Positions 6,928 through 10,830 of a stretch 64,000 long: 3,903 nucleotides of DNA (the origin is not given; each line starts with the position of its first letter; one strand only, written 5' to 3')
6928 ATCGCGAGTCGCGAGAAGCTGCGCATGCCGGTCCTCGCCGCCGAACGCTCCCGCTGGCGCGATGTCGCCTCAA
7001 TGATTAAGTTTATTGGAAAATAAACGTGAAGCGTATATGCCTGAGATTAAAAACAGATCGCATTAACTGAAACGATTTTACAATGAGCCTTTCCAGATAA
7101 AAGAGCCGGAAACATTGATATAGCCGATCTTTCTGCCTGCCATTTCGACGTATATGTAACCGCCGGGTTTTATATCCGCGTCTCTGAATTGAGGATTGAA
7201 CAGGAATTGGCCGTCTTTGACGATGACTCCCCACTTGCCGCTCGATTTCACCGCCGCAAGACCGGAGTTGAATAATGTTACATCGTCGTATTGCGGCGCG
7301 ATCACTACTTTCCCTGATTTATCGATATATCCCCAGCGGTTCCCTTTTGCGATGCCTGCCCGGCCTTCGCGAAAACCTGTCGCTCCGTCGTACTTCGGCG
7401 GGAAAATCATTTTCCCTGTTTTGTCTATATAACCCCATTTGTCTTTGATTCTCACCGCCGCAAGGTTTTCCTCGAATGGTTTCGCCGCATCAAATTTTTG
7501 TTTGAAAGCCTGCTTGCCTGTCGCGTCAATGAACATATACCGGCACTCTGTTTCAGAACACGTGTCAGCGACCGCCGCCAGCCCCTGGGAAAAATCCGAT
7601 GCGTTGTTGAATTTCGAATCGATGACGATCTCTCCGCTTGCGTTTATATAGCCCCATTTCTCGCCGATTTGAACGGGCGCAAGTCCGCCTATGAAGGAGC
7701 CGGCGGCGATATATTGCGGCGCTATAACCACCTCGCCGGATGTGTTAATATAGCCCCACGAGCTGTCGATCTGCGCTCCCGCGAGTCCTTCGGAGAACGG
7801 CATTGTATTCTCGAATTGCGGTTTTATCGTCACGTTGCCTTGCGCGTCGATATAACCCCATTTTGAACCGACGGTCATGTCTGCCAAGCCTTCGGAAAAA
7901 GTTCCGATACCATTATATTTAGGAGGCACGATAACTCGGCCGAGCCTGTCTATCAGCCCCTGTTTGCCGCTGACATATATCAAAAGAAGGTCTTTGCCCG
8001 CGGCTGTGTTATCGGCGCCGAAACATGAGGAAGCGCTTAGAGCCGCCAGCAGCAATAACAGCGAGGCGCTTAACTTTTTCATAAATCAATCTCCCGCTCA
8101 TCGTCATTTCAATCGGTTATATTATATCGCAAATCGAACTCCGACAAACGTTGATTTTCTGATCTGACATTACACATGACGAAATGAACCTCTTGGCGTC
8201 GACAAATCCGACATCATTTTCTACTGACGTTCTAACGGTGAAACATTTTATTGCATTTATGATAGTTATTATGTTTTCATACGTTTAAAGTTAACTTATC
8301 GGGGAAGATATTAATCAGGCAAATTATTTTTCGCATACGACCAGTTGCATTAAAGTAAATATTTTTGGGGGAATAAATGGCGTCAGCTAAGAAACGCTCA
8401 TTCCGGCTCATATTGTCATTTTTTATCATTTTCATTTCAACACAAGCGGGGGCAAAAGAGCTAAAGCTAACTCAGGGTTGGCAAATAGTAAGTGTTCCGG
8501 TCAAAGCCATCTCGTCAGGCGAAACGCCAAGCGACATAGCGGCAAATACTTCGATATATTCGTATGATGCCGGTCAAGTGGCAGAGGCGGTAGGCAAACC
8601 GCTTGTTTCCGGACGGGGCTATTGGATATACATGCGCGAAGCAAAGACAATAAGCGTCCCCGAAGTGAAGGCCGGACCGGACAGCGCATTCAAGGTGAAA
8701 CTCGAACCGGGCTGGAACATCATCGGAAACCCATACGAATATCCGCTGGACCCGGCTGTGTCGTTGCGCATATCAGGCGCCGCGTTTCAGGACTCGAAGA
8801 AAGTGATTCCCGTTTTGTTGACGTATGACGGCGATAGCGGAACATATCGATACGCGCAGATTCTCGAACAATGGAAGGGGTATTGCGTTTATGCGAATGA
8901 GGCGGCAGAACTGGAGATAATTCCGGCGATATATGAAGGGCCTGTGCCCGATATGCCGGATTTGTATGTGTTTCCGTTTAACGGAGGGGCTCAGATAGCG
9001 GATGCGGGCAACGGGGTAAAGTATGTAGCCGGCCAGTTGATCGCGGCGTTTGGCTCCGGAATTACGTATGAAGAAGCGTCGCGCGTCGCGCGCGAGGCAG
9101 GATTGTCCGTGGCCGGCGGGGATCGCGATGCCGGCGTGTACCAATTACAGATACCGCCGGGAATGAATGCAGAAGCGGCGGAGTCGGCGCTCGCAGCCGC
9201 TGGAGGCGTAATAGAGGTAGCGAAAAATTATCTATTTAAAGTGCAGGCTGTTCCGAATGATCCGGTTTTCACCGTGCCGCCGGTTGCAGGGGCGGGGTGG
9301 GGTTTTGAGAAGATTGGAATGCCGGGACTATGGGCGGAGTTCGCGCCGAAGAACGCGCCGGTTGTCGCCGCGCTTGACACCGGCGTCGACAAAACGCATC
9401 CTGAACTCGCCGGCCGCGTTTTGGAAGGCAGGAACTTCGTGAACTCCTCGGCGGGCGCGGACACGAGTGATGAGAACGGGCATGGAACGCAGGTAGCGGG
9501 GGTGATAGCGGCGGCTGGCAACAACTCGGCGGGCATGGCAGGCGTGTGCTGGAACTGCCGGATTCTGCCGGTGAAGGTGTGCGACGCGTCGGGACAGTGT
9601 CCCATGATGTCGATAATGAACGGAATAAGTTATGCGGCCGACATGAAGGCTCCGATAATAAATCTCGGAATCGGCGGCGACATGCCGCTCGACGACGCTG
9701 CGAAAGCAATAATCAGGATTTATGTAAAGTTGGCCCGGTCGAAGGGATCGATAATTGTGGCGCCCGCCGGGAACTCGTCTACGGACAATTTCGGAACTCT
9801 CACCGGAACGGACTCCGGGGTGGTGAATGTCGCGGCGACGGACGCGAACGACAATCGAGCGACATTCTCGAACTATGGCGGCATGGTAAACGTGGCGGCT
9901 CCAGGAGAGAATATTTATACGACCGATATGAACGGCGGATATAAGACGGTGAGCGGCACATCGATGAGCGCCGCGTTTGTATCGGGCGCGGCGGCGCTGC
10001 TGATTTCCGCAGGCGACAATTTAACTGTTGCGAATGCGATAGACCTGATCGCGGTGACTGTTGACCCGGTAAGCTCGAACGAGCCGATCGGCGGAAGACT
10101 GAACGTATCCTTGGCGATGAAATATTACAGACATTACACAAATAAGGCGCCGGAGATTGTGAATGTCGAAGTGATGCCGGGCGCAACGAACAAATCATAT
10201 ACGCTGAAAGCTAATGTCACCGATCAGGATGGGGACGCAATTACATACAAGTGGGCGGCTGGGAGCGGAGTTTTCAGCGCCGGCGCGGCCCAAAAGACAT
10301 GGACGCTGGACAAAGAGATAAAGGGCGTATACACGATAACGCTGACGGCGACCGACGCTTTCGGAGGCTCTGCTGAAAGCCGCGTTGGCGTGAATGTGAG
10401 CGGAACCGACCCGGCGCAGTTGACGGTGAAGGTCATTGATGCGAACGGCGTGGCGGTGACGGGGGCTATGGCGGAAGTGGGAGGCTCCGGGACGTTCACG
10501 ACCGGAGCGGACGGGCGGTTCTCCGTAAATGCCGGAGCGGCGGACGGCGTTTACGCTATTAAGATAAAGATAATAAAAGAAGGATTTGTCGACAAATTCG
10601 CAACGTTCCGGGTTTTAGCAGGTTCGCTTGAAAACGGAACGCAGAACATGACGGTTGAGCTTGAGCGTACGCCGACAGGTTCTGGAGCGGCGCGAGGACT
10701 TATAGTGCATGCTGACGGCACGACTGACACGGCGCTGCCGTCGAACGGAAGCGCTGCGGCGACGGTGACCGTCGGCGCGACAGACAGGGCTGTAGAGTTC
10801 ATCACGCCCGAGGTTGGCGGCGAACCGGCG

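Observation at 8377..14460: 2027-aa secreted protein combining an S8 protease, Ig-like domains, 14 six-cysteine modules and an RCC1 propeller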

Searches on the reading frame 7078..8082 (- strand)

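Call 11: search_protein_families(library=pfam, proteins=[window:7078-8082:-], max_evalue=0.001)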
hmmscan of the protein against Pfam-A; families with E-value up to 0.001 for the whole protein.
window:7078-8082:- (334 aa): 2 families
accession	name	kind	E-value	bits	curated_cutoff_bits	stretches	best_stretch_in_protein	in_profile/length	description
PF14903.11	WG_beta_rep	-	9.2e-84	275.5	25.6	7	250-284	1-35/35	WG containing repeat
PF14244.12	Retrotran_gag_3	-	0.00072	19.8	24.1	0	208-220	29-41/48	gag-polypeptide of LTR copia-type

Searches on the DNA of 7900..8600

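Call 67: search_rna_families(source=window, start=7900, end=8600, threshold=evalue, max_evalue=1)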
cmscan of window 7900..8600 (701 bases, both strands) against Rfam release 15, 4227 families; matches with E-value up to 1: 0.
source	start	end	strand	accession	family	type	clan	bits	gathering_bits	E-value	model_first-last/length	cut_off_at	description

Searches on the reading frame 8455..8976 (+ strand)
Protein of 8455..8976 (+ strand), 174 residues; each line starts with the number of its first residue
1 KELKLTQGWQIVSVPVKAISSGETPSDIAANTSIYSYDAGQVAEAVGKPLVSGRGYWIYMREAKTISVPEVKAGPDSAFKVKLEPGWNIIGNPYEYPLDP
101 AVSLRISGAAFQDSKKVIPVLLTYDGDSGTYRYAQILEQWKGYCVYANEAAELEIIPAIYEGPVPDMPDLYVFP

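Call 15: search_protein_families(library=pfam, proteins=[window:8455-8976:+], max_evalue=10)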
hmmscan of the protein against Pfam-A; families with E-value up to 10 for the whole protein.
seq(174 aa): 0 families

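Call 66: find_homologous_proteins(query=A4, max_evalue=0.001)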
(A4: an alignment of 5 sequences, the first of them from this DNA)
Query A4 (5 sequences) (170 aa, profile of the alignment): 13 proteins with E <= 0.001 among 3694 candidates.
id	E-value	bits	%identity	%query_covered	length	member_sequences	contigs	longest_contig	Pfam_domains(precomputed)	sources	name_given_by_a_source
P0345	1.3e-17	82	28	56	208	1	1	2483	-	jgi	-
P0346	5.9e-14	70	27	94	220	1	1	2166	-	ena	-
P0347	1.5e-13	68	28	90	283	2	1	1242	-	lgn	-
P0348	2.0e-10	58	30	91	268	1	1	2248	PF00581.26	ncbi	-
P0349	3.7e-9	54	28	41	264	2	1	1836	-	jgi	jgi:hypothetical protein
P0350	1.9e-7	49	27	66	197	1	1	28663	-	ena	-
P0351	2.0e-7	49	32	46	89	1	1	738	-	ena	-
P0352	3.2e-7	48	41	23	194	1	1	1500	-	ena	-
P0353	2.0e-6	45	28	51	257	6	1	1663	-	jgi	jgi:hypothetical protein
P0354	2.9e-6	45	28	51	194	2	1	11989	-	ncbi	ncbi:MAG: hypothetical protein QW160_03125, partial [Candidatus Bathyarchaeia archaeon]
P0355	5.4e-5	41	25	56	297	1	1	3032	PF00963.25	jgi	jgi:hypothetical protein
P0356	1.8e-4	39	32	25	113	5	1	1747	-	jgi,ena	-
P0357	9.8e-4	37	27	56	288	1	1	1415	PF13620.13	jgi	jgi:hypothetical protein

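Call 90: search_solved_structures(query=A4, max_evalue=10, show_alignments=1)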
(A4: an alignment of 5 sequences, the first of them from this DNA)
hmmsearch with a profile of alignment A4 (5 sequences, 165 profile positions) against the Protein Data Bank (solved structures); distinct sequences matched with E-value up to 10: 3.
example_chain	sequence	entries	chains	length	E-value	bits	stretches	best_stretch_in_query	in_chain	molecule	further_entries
8gl6_D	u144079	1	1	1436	0.21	14.3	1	37-103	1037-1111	RemA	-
2cbq_A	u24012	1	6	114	0.69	12.6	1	38-74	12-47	NEOCARZINOSTATIN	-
6z0w_A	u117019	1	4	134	0.72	12.5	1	91-150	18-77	Flagellar biosynthetic protein FlhB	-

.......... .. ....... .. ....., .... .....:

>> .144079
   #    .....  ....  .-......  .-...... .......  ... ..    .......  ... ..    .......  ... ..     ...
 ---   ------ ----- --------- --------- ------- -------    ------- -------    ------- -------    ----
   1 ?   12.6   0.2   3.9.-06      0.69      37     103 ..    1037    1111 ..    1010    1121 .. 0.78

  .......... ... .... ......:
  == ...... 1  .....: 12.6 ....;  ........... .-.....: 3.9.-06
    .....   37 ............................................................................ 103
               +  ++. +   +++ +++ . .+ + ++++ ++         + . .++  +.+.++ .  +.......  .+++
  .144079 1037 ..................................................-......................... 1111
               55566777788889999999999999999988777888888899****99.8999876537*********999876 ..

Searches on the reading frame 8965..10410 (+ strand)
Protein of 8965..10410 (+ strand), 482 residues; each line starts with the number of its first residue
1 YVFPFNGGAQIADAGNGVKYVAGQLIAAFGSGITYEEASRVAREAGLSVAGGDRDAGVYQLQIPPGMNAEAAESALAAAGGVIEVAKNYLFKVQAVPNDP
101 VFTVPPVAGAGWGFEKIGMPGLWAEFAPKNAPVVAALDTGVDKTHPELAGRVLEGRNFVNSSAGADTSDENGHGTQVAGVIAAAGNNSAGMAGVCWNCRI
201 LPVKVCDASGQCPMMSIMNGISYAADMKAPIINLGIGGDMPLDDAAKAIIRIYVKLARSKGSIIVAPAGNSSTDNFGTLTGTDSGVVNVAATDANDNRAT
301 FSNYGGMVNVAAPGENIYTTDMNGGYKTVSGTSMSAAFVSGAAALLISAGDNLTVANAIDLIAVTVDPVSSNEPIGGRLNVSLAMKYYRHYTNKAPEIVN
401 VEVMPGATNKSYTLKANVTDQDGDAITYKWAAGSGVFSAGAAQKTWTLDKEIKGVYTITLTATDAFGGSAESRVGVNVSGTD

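Call 40: search_solved_structures(query=window:8965-10410:+, max_evalue=1e-10, show_alignments=1)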
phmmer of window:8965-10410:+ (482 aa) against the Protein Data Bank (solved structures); distinct sequences matched with E-value up to 1e-10: 156 (the best 60 are shown).
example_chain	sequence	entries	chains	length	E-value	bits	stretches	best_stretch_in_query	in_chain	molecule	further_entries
1thm_A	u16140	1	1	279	8.9e-46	159.9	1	97-385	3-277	THERMITASE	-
1tec_E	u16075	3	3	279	2.3e-45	158.6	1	97-385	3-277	THERMITASE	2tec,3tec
1dbi_A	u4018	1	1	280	4.5e-43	151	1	129-367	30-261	AK.1 SERINE PROTEASE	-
6f9m_A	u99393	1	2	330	9.3e-35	123.6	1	112-348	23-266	Serine protease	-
3qtl_A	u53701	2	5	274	7.8e-33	117.3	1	133-381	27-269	Subtilisin-like serin protease | KerA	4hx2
4gi3_A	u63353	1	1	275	7.8e-33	117.3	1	133-381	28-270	KerA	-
1c3l_A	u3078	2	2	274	9.4e-33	117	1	133-381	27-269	SUBTILISIN-CARLSBERG | Subtilisin Carlsberg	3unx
1af4_A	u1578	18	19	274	1.2e-32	116.7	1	133-381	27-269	SUBTILISIN CARLSBERG | SUBTILISIN CARLSBERG, TYPE VIII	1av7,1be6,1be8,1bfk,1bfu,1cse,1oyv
1yu6_A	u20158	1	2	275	1.2e-32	116.7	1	133-381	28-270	Subtilisin Carlsberg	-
1scn_E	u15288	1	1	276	1.3e-32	116.6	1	133-382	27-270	SUBTILISIN CARLSBERG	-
1sel_A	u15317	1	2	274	4e-32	114.9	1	133-381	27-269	SELENOSUBTILISIN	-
1avt_A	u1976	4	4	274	4e-32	114.9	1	133-381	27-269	SUBTILISIN CARLSBERG, TYPE VIII | KerA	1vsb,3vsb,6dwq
1ah2_A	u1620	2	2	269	7.2e-32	114.1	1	111-349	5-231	SERINE PROTEASE PB92 | SUBTILISIN SAVINASE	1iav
7xr8_A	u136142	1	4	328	8.4e-32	113.9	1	113-349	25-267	Major intracellular serine protease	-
7y6m_C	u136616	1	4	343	1.3e-31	113.2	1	112-350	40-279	Intracellular serine protease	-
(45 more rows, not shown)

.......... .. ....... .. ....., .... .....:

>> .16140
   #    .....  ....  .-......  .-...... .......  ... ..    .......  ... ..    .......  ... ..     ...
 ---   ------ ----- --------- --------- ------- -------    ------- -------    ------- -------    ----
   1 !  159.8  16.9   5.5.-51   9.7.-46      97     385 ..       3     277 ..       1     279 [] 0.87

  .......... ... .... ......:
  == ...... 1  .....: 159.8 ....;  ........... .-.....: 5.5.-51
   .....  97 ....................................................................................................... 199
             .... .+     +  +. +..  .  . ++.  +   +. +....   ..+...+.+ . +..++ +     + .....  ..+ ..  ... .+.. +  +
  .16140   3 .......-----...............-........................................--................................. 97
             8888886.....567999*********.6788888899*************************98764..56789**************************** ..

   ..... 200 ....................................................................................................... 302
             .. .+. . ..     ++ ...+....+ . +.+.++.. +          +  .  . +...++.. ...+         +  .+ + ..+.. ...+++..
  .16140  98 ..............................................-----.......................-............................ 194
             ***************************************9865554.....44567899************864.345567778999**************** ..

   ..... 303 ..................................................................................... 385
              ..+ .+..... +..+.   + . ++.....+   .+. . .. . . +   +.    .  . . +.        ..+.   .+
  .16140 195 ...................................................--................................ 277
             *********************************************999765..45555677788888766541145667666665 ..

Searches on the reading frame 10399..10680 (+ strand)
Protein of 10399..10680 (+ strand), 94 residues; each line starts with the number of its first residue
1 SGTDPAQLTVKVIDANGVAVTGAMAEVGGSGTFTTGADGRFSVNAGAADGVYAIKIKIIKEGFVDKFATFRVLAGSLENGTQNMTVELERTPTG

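Call 15: search_protein_families(library=pfam, proteins=[window:10399-10680:+], max_evalue=10)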
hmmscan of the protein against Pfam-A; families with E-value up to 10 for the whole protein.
seq(94 aa): 7 families
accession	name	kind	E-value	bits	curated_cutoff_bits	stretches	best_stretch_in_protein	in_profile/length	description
PF13620.12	CarboxypepD_reg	-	0.002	18.9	32.3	1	8-75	2-72/82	Carboxypeptidase regulatory-like domain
PF13860.13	FlgD_ig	-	0.011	16.2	27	1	7-57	24-74/79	FlgD Ig-like domain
PF19077.6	Big_13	-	0.057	14.3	27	1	7-58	30-83/102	Bacterial Ig-like domain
PF24107.1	DUF7382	-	0.088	13.1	27.4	1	7-43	21-64/65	Domain of unknown function (DUF7382)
PF15976.11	CooC_C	-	0.11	13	29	1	12-48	23-58/93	CS1-pili formation C-terminal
PF02369.22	Big_1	-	0.13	12.9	34.9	1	2-44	15-65/93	Bacterial Ig-like domain (group 1)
PF17936.7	Big_6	-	1.2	9.9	27.6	1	5-56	2-52/83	Bacterial Ig domain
